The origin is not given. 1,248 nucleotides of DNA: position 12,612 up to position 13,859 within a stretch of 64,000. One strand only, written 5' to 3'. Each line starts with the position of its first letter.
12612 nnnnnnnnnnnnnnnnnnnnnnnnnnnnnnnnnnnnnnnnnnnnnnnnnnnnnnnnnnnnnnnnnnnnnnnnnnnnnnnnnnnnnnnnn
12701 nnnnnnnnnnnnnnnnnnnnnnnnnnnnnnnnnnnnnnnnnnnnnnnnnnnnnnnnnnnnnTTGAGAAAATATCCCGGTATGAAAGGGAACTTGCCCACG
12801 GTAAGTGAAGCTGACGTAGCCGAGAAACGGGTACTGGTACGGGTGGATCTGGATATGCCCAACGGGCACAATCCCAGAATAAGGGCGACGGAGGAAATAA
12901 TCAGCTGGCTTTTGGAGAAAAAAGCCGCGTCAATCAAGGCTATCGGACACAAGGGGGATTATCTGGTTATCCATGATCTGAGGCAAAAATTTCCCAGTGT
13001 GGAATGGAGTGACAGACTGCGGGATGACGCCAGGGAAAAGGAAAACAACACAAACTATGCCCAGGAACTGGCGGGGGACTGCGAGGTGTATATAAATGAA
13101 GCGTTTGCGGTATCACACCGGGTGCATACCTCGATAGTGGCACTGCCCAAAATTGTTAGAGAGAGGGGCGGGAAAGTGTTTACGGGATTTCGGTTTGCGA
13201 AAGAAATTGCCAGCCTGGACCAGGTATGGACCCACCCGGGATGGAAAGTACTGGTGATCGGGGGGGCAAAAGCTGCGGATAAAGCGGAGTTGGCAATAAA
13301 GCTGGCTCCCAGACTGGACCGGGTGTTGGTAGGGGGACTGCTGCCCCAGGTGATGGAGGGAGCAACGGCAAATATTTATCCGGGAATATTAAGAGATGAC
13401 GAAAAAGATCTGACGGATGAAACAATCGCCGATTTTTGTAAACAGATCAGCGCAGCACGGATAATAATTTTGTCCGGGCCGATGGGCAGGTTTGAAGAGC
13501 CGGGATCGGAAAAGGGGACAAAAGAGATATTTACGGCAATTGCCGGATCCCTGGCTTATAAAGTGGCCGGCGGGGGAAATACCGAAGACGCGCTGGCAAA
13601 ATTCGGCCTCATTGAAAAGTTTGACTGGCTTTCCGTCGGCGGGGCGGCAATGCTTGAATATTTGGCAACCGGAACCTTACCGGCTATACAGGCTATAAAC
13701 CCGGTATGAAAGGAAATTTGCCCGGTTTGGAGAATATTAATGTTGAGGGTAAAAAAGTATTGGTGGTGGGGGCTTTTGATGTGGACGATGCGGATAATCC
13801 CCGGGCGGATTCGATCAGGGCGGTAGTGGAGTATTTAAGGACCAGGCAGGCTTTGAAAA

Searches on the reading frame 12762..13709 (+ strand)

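Call 54: search_protein_families(library=pfam, proteins=[window:12762-13709:+], max_evalue=0.00001)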
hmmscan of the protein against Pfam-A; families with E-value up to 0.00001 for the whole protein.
window:12762-13709:+ (315 aa): 1 family
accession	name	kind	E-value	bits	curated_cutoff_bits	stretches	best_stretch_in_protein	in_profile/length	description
PF00162.24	PGK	-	2.5e-48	165.4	27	2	215-302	288-377/379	Phosphoglycerate kinase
